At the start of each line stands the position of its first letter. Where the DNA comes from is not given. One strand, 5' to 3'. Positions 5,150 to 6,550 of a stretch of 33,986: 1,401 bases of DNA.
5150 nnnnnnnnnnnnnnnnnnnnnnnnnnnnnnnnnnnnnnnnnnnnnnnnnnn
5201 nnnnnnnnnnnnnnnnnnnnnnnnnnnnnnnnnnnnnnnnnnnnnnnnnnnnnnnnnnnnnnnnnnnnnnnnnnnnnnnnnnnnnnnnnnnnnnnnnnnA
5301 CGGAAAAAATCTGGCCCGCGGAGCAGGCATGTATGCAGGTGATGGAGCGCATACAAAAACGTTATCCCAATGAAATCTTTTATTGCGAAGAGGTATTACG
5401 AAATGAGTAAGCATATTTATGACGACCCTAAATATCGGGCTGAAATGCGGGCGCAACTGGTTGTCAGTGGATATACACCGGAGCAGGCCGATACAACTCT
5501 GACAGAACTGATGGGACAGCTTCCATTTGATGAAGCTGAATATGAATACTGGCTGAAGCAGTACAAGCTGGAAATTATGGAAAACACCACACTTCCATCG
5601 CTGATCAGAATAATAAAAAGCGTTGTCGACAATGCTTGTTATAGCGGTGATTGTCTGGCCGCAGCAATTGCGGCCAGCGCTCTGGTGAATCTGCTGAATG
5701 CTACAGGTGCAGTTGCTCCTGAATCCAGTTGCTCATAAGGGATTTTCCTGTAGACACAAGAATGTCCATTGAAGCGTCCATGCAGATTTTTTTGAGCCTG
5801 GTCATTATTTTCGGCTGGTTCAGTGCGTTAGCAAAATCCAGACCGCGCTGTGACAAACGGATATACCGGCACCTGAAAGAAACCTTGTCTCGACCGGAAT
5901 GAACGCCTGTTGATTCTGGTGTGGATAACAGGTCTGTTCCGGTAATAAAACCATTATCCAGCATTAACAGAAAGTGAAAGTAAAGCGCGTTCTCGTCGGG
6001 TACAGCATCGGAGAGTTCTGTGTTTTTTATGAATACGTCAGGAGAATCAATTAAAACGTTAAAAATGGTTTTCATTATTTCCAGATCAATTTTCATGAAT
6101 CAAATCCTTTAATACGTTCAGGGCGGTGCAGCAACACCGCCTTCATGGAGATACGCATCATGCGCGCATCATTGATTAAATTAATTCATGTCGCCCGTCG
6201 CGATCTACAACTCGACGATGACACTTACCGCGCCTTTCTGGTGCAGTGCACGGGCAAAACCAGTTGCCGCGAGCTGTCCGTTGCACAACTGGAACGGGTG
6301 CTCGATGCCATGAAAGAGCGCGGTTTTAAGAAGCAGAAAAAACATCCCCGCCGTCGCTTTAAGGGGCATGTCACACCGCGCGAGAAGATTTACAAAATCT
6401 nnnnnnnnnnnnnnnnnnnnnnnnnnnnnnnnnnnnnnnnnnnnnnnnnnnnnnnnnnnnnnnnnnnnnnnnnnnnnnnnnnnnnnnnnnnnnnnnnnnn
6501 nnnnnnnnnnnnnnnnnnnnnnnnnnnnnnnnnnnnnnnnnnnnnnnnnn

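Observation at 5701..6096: Single reverse-oriented, AT-rich gene embedded in the early operon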

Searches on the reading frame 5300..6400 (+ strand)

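Call 62: search_protein_families(library=pfam, proteins=[L004:2857-3123:-], max_evalue=0.1)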
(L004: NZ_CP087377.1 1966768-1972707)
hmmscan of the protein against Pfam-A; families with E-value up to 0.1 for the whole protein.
L004:2857-3123:- (88 aa): 1 family
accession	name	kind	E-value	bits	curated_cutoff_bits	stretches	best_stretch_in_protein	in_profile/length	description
PF22746.1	SHOCT-like_DUF2089-C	-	0.0032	17.5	27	1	23-40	9-26/32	SHOCT-like domain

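Call 63: search_protein_families(library=phrogs, proteins=[L004:2857-3123:-], max_evalue=0.01)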
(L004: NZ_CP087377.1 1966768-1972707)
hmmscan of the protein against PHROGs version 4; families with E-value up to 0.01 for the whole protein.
L004:2857-3123:- (88 aa): 2 families
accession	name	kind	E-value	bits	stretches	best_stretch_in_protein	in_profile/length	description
phrog_8747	-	unknown function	7.1e-26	91.3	1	1-86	1-86/88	-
phrog_32893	-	unknown function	4.5e-08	34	1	4-49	7-54/82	-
